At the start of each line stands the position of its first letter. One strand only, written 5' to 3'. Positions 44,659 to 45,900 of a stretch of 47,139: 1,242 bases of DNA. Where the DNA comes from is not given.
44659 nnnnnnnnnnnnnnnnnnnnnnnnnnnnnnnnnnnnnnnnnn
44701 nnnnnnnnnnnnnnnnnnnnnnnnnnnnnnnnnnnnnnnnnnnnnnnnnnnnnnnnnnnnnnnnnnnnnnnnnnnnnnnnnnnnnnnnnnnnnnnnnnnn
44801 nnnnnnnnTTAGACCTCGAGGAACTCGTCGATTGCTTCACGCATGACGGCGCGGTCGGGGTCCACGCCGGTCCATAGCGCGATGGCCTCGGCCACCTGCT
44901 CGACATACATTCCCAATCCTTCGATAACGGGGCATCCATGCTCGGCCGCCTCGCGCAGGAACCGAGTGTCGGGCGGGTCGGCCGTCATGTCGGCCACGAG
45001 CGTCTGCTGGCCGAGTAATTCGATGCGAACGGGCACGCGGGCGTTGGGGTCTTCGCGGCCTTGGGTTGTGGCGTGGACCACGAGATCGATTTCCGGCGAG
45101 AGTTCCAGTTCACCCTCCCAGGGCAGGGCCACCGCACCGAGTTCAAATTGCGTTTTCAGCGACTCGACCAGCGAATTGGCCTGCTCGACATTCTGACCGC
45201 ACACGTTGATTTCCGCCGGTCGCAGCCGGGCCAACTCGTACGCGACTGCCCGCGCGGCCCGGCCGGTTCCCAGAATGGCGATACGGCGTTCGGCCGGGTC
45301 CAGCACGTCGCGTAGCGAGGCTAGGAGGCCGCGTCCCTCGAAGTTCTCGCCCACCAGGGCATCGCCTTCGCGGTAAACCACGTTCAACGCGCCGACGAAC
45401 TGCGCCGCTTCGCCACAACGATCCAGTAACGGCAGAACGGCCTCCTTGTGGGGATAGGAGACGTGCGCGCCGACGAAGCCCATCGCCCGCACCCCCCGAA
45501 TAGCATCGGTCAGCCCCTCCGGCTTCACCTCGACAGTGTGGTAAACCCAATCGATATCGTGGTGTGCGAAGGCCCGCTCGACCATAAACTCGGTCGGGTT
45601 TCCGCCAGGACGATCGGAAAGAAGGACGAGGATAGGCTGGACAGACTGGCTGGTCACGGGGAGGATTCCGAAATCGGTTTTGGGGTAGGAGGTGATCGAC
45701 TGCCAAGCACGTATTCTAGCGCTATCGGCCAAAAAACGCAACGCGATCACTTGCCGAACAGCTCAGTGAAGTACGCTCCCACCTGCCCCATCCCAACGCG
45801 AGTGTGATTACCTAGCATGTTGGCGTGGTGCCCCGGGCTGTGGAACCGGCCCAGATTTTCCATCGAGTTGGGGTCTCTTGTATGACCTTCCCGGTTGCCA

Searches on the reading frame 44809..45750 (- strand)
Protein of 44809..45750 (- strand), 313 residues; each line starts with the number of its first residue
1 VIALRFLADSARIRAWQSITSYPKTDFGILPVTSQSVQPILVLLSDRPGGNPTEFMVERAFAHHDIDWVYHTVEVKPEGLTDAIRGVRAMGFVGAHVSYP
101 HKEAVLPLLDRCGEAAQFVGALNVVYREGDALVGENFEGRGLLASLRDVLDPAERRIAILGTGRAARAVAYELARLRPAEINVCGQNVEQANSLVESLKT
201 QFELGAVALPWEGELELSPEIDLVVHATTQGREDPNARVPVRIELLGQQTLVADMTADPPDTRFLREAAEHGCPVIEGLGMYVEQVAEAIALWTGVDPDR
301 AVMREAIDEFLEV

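Call 56: search_protein_families(library=pfam, proteins=[window:44809-45750:-], max_evalue=0.00001)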
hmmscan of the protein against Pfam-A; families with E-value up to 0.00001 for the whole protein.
window:44809-45750:- (313 aa): 2 families
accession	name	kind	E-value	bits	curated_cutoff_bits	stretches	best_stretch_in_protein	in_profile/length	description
PF08501.16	Shikimate_dh_N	-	9.1e-17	61.5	27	1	56-125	14-83/83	Shikimate dehydrogenase substrate binding domain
PF18317.6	SDH_C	-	4.3e-08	33.2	25.8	1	278-307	1-30/31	Shikimate 5'-dehydrogenase C-terminal domain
